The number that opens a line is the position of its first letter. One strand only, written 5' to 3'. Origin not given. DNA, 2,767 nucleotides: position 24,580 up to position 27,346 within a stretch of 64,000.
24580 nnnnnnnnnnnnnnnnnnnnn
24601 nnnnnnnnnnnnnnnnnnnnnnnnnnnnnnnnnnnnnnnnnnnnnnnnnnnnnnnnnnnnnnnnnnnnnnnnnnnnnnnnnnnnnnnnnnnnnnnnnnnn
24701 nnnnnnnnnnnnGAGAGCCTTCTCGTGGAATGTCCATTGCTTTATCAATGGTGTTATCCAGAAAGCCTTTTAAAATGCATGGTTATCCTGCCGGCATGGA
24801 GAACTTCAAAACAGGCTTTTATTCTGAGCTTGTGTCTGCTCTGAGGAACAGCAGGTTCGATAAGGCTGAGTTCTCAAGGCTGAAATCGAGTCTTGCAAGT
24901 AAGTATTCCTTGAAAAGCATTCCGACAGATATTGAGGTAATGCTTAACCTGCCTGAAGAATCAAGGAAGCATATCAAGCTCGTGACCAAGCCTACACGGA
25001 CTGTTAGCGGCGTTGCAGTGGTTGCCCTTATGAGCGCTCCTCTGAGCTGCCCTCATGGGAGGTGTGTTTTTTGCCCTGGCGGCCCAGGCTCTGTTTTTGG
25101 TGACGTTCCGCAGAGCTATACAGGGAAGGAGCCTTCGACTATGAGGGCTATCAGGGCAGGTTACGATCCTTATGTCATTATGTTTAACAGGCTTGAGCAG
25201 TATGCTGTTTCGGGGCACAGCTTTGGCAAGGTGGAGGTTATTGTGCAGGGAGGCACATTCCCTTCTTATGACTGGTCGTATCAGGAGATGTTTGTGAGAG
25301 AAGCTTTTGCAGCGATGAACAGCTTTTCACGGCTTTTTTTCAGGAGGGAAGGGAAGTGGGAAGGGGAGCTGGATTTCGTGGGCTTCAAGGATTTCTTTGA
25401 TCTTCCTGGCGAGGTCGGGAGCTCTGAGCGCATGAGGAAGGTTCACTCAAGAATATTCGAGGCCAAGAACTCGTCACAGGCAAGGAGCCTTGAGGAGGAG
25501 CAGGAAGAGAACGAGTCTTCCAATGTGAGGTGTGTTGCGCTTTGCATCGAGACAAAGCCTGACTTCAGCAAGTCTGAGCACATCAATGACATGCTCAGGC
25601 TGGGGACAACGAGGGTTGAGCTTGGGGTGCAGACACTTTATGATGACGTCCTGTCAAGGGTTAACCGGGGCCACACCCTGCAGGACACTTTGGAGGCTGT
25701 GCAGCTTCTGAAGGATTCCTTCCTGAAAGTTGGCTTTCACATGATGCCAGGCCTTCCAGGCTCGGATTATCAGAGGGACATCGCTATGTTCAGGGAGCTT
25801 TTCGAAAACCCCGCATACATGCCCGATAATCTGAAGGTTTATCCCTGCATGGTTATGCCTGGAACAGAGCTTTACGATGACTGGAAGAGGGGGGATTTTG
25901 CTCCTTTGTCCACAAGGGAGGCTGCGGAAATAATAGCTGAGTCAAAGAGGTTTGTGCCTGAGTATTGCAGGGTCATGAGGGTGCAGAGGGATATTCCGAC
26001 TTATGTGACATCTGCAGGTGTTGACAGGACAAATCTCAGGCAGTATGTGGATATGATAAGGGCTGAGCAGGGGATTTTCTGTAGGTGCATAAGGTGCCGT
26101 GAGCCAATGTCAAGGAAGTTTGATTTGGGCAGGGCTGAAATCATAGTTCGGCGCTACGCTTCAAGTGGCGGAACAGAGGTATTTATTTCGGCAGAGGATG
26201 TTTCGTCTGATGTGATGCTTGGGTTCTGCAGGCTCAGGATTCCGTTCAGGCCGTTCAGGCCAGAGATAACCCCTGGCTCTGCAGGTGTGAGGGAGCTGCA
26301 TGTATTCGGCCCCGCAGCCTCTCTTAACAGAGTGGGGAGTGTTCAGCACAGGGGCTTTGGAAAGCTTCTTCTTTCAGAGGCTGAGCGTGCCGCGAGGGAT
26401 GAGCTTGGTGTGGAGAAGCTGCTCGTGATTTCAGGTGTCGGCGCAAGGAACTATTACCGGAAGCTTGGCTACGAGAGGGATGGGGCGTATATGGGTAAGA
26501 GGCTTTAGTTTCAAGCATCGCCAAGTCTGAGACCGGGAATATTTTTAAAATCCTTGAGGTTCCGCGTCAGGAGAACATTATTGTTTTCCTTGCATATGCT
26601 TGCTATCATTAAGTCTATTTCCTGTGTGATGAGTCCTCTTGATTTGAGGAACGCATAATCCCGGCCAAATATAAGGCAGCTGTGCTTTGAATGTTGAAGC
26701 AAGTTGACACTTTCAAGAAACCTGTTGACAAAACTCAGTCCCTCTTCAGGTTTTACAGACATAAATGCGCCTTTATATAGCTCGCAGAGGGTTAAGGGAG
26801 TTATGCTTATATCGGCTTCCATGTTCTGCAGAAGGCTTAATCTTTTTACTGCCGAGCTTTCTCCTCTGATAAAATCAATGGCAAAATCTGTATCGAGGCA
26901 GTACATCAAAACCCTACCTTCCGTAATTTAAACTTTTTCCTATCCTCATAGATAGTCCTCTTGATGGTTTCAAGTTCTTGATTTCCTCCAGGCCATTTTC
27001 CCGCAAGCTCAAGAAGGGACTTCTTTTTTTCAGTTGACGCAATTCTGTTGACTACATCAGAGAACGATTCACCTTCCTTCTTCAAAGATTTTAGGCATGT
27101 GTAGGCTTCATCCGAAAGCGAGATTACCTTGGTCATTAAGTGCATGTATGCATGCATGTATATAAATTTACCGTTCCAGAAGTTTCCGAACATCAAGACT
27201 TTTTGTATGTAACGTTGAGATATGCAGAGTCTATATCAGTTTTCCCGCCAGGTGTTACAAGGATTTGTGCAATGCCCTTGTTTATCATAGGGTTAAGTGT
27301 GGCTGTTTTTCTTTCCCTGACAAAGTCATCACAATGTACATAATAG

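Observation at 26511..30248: AT-rich accessory islet packed with toxin-antitoxin-type modules between ELP3 and NOP2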

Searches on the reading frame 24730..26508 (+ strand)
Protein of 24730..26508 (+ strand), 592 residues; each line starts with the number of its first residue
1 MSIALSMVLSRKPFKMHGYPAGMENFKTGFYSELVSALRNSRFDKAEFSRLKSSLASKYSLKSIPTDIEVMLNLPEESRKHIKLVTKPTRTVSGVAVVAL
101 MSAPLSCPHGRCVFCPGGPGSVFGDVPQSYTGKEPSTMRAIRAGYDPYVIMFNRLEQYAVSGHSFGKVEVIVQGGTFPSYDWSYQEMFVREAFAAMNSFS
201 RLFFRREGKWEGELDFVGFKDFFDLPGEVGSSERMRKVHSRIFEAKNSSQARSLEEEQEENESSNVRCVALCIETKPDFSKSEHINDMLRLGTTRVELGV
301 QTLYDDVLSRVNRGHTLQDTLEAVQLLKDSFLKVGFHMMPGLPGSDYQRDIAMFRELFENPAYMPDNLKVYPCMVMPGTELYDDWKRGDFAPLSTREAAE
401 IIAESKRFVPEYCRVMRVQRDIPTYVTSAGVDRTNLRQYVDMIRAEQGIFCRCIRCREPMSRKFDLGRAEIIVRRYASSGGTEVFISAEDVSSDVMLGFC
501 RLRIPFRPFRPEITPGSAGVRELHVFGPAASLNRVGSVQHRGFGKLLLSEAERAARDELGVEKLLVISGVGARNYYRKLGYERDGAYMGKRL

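Call 4: search_protein_families(library=ncbifam, proteins=[window:24730-26508:+], max_evalue=0.01)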
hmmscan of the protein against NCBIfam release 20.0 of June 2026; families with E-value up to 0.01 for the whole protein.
window:24730-26508:+ (592 aa): 15 families
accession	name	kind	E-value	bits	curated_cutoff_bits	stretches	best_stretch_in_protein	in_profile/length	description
TIGR01211.1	ELP3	subfamily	4.2e-195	649.2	350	1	43-592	12-522/522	tRNA uridine(34) 5-carboxymethylaminomethyl modification radical SAM/GNAT enzyme Elp3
TIGR01212.1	TIGR01212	equivalog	1.8e-20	73.3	180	1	265-428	106-270/302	tRNA modification radical SAM protein MnmL/YtqA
NF006067.1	PRK08208.1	equivalog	1.3e-11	44.2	380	1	259-387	115-241/427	STM4012 family radical SAM protein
TIGR00539.1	hemN_rel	equivalog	1.4e-08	34.3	205.4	1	269-387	87-203/361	radical SAM family heme chaperone HemW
NF005133.0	PRK06582.1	equivalog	8.2e-08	31.6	597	1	270-403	99-229/390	coproporphyrinogen III oxidase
TIGR04013.1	B12_SAM_MJ_1487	hypoth_equivalog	2.3e-07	30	251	1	275-383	247-355/382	TIGR04013 family B12-binding domain/radical SAM domain-containing protein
NF004567.0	PRK05904.1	equivalog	8.1e-07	28.5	355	1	271-332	92-153/353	coproporphyrinogen III oxidase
TIGR03994.1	rSAM_HemZ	equivalog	2.3e-06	27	321.4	1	276-404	181-305/401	coproporphyrinogen dehydrogenase HemZ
NF006060.0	PRK08207.1-3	equivalog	8.5e-06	24.8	653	1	276-385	249-356/477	coproporphyrinogen III oxidase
TIGR01210.1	TIGR01210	equivalog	0.00023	20.5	212.15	1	269-334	104-171/313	archaeosine biosynthesis radical SAM protein RaSEA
TIGR04107.1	rSAM_HutW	equivalog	0.00028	19.8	400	1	281-400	140-258/419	heme anaerobic degradation radical SAM methyltransferase ChuW/HutW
TIGR00538.1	hemN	equivalog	0.0011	17.9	324.95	1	269-376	138-243/454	oxygen-independent coproporphyrinogen III oxidase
NF040546.1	rSAM_CUAEP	equivalog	0.0017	17.1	500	1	283-343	264-324/468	CUAEP/CCAEP-tail radical SAM (seleno)protein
NF006066.0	PRK08207.2-5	equivalog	0.0025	16.5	1117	1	287-378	300-389/518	coproporphyrinogen III oxidase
TIGR04072.2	rSAM_ladder_B12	equivalog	0.0069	15.1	360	0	270-346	259-335/443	lipid biosynthesis B12-binding/radical SAM protein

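Call 7: find_related_loci(query=window:24730-26508:+, collection=genome_contigs, flank=10000)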
Query window:24730-26508:+ (592 aa) in genome_contigs; peptide patterns used: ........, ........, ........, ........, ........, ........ (x = any residue, [..] = any of these).
599 stretches matched a pattern (row limit reached: there are more); 530 encode a relative of the query (tblastn E <= 1e-3); the best 80 are kept; 80 distinct loci.
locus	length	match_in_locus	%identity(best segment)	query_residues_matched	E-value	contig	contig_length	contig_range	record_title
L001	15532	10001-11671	67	26-592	0e+0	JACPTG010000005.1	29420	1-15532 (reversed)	MAG: Candidatus Woesearchaeota archaeon isolate NC_groundwater_726_Ag_S-0.2um_49_29 S36_SO-2_scaffold_261756, whole geno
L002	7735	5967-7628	43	14-592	2e-151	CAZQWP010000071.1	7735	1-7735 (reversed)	MAG TPA_asm: uncultured Methanosarcinales archaeon isolate binchicken_co42_22 genome assembly, contig: NODE_17030_length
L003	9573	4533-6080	43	49-590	5e-147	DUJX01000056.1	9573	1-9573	MAG TPA_asm: Halobacteria archaeon isolate UBA8915 contig_193706, whole genome shotgun sequence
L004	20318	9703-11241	44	31-592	2e-145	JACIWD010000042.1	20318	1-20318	MAG: Candidatus Mnemosynella bozhongmuii isolate MAG-16 Archaeoglobi_M_bin1_Scaffold_42, whole genome shotgun sequence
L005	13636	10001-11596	43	33-590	4e-145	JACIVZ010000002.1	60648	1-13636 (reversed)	MAG: Methanomethylovorans sp. isolate MAG-12 Methanomethylovorans_C3_bin7_Scaffold_2, whole genome shotgun sequence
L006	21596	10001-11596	43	34-592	6e-145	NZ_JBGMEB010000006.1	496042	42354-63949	MAG: Methanomethylovorans sp. isolate DMCM NODE_1_length_496042_cov_32.026333, whole genome shotgun sequence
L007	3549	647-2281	42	21-592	2e-150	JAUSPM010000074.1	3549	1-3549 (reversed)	MAG: Methanosarcinaceae archaeon isolate E21_metabat.bin.6 E21_k141_252076, whole genome shotgun sequence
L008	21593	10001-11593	43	34-592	2e-144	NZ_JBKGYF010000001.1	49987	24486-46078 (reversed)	MAG: Methanohalobium sp. isolate C1M08_23 NODE_166_length_49987_cov_7.579909, whole genome shotgun sequence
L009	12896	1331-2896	44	44-592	6e-144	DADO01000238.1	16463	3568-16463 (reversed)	MAG TPA_asm: Methanosarcina sp. UBA402 UBA402_contig_2210, whole genome shotgun sequence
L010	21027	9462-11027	44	44-592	5e-144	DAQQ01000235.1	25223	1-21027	MAG TPA_asm: Methanosarcina sp. UBA7 UBA7_contig_3850, whole genome shotgun sequence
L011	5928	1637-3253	42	25-590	2e-144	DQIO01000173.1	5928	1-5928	MAG TPA_asm: Methanosarcinaceae archaeon isolate HMMV2 LBLEPAFP_162, whole genome shotgun sequence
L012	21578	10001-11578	44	33-590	3e-143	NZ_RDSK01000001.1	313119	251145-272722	Methanohalophilus sp. RSK RSK_scf_1, whole genome shotgun sequence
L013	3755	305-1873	43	31-590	6e-148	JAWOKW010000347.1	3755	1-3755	MAG: Candidatus Methanoperedens sp. isolate bin_184_1 c_000002724025, whole genome shotgun sequence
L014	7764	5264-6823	43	44-590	5e-143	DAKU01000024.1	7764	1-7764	MAG TPA_asm: Methanosarcinaceae archaeon UBA470 UBA470_contig_23959, whole genome shotgun sequence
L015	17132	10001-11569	43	34-592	9e-143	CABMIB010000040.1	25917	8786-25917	uncultured archaeon isolate LFW-280_3_1 genome assembly, contig: LFW28031_26, whole genome shotgun sequence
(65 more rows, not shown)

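Call 35: search_protein_families(library=pfam, proteins=[L001:11766-12668:+, L001:14103-15341:-], max_evalue=1)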
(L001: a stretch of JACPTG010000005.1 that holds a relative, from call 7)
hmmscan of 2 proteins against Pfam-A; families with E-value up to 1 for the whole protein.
L001:11766-12668:+ (300 aa): 0 families

L001:14103-15341:- (412 aa): 1 family
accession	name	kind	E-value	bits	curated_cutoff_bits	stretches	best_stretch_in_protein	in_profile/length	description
PF17273.7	DUF5338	-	0.17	12.4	25.9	1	361-391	22-52/69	Family of unknown function (DUF5338)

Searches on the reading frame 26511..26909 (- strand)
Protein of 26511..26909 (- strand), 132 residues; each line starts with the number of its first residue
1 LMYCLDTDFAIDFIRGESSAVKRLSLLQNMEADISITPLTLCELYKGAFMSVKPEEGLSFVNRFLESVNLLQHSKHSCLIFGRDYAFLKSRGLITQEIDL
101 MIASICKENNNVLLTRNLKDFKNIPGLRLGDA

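Call 3: search_protein_families(library=pfam, proteins=[window:26511-26909:-], max_evalue=0.01)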
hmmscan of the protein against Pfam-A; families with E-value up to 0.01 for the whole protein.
window:26511-26909:- (132 aa): 1 family
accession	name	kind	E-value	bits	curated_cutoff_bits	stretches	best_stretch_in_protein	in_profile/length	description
PF01850.27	PIN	-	2.6e-08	34.9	23.6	1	3-125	1-118/120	PIN domain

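Call 4: search_protein_families(library=ncbifam, proteins=[window:26511-26909:-], max_evalue=0.01)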
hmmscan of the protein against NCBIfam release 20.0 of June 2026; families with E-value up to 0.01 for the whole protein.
window:26511-26909:- (132 aa): 3 families
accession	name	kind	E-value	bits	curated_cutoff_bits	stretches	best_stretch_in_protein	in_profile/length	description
NF047863.1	VapCLeptosp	equivalog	2.7e-20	73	140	1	3-131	1-128/130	type II toxin-antitoxin system tRNA(fMet)-specific endonuclease VapC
NF010285.0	PRK13725.1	subfamily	2.7e-12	46.8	143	1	3-131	4-130/132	tRNA(fMet)-specific endonuclease VapC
NF047959.1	TA_toxin_VapC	equivalog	9.8e-09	35.4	80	1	5-124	3-119/125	type II toxin-antitoxin system VapC family toxin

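Call 36: search_protein_families(library=padloc, proteins=[window:26511-26909:-], max_evalue=0.01)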
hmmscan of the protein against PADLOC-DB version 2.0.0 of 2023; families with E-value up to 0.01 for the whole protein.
window:26511-26909:- (132 aa): 0 families

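Call 49: find_homologous_proteins(query=window:26511-26906:-, max_evalue=0.001)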
Query window:26511-26906:- (131 aa): 29 proteins with E <= 0.001 among 33 candidates.
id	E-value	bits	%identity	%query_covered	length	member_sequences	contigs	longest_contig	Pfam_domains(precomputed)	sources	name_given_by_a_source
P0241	5.4e-80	283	100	100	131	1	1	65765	PF01850.28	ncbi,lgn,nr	ncbi:type II toxin-antitoxin system VapC family toxin [Candidatus Woesearchaeota archaeon]|nr:type I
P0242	1.5e-45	172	63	96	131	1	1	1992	PF01850.28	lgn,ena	-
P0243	1.5e-43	165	59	98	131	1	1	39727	PF01850.28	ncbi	-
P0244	6.9e-43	163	60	96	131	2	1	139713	PF01850.28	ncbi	-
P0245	1.3e-41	159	56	98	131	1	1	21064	PF01850.28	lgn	-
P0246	1.3e-41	159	59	96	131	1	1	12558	PF01850.28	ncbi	-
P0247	2.1e-39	152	58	96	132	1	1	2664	PF01850.28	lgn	-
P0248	5.5e-39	151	55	96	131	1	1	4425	PF01850.28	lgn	-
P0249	5.7e-38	147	56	96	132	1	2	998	PF01850.28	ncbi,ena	-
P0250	3.2e-37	145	56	96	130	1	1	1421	PF01850.28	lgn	-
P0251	6.5e-37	144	53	96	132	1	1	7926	PF01850.28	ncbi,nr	ncbi:type II toxin-antitoxin system VapC family toxin [Candidatus Woesearchaeota archaeon]|nr:type I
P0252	3.7e-29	119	46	98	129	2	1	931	PF01850.28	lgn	-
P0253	1.9e-28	117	49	94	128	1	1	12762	PF01850.28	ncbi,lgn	-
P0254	2.0e-28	117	43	98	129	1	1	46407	PF01850.28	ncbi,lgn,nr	ncbi:MAG: type II toxin-antitoxin system VapC family toxin [Candidatus Diapherotrites archaeon]|nr:t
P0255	2.5e-28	116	45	99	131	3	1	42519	PF01850.28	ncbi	-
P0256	2.6e-28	116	45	98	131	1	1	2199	PF01850.28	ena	-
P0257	3.4e-28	116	47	94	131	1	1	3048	PF01850.28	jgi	jgi:tRNA(fMet)-specific endonuclease VapC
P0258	2.0e-25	107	46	94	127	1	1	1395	PF01850.28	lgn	-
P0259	4.0e-25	106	48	93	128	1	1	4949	PF01850.28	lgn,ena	-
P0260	4.5e-25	106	44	97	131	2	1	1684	PF01850.28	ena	-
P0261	6.7e-25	105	41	98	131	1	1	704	PF01850.28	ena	-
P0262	1.8e-24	104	44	98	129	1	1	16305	PF01850.28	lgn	-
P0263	3.5e-24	103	42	98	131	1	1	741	PF01850.28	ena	-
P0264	1.1e-23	101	43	98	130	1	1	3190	PF01850.28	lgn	-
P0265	1.2e-23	101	40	96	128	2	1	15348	PF01850.28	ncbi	ncbi:MAG: type II toxin-antitoxin system VapC family toxin [Candidatus Woesearchaeota archaeon]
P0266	1.9e-23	101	41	98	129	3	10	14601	PF01850.28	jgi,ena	-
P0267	2.9e-23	100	42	94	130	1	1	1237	PF01850.28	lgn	-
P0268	1.2e-22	98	41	98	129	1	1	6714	PF01850.28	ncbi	-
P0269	1.7e-20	91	43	94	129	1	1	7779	PF01850.28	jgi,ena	-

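Call 50: find_encoding_contigs(protein=P0244, flank=5000, max_places=2)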
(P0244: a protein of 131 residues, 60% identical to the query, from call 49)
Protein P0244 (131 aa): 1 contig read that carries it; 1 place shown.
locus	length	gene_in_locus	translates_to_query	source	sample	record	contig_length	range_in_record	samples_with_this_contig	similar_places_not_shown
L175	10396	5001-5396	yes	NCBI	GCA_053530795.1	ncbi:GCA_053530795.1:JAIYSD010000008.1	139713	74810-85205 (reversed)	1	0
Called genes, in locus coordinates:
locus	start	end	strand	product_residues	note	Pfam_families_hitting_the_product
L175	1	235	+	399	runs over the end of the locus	PF01926:MMR_HSR1, PF02421:FeoB_N (faint), PF08438:YGR210-like_G4, PF02824:TGS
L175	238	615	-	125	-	PF09845:OapC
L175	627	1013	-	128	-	PF09846:OapB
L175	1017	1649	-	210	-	PF03193:RsgA_GTPase (faint), PF00025:Arf (faint), PF00009:GTP_EFTU (faint), PF01926:MMR_HSR1, PF02421:FeoB_N (weak)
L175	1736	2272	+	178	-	-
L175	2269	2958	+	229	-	PF11848:DUF3368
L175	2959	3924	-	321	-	PF17125:Methyltr_RsmF_N, PF22458:RsmF-B_ferredox (faint), PF01189:Methyltr_RsmB-F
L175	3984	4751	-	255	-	PF04187:Cofac_haem_bdg (faint)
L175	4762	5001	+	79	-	PF02697:VAPB_antitox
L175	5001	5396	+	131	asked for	PF01850:PIN (weak)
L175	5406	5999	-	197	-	PF01988:VIT1 (faint)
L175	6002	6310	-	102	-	PF02680:DUF211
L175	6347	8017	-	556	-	PF04055:Radical_SAM, PF16199:Radical_SAM_C, PF00583:Acetyltransf_1, PF13673:Acetyltransf_10 (faint), PF13508:Acetyltransf_7 (faint)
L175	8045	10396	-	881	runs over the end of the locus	PF00690:Cation_ATPase_N, PF00122:E1-E2_ATPase, PF00702:Hydrolase, PF13246:Cation_ATPase, PF12710:HAD (weak), PF00689:Cation_ATPase_C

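Call 51: find_encoding_contigs(protein=P0243, flank=5000, max_places=2)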
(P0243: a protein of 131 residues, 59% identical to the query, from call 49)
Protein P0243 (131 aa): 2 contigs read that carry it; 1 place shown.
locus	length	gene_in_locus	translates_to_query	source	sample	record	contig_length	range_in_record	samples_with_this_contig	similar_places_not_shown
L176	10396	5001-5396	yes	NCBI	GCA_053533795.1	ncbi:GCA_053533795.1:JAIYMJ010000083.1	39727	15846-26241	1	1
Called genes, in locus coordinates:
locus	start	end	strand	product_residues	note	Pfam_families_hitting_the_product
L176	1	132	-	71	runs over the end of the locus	-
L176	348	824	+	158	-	PF18765:Polbeta (weak)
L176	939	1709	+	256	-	PF01256:Carb_kinase, PF08543:Phos_pyr_kin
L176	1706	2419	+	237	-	-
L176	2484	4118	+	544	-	-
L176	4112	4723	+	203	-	-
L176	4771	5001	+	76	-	PF02697:VAPB_antitox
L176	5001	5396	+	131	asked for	PF01850:PIN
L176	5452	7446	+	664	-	PF01261:AP_endonuc_2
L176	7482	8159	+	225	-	-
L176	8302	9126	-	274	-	-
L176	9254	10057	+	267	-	PF01909:NTP_transf_2 (weak), PF18765:Polbeta (weak)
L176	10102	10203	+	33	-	-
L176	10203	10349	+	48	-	-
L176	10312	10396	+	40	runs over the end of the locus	-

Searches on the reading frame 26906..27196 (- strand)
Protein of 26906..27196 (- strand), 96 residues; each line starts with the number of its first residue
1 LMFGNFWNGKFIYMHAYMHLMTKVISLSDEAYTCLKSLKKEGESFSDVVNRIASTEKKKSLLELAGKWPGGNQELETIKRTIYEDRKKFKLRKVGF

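Call 3: search_protein_families(library=pfam, proteins=[window:26906-27196:-], max_evalue=0.01)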
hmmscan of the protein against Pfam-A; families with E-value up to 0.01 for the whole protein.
window:26906-27196:- (96 aa): 3 families
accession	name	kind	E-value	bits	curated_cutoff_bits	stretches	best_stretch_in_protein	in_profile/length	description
PF02697.20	VAPB_antitox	-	2.2e-17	64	27.9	1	23-90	1-69/69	Putative antitoxin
PF24434.1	DUF7557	-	0.00041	20.2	25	1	24-53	3-32/45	Family of unknown function (DUF7557)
PF02128.21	Peptidase_M36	-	0.0027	17.4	23.3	1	12-85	182-256/368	Fungalysin metallopeptidase (M36)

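Call 4: search_protein_families(library=ncbifam, proteins=[window:26906-27196:-], max_evalue=0.01)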
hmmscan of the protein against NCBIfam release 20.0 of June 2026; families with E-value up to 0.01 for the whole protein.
window:26906-27196:- (96 aa): 2 families
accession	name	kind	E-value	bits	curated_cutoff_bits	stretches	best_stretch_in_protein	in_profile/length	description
NF010249.0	PRK13696.1-1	equivalog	3.3e-18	65.6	90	1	20-92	1-71/72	hypothetical protein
NF010250.0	PRK13696.1-2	equivalog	0.003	17.6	118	1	21-84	1-64/75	hypothetical protein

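Call 36: search_protein_families(library=padloc, proteins=[window:26906-27196:-], max_evalue=0.01)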
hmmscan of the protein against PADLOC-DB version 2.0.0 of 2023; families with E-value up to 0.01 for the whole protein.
window:26906-27196:- (96 aa): 0 families
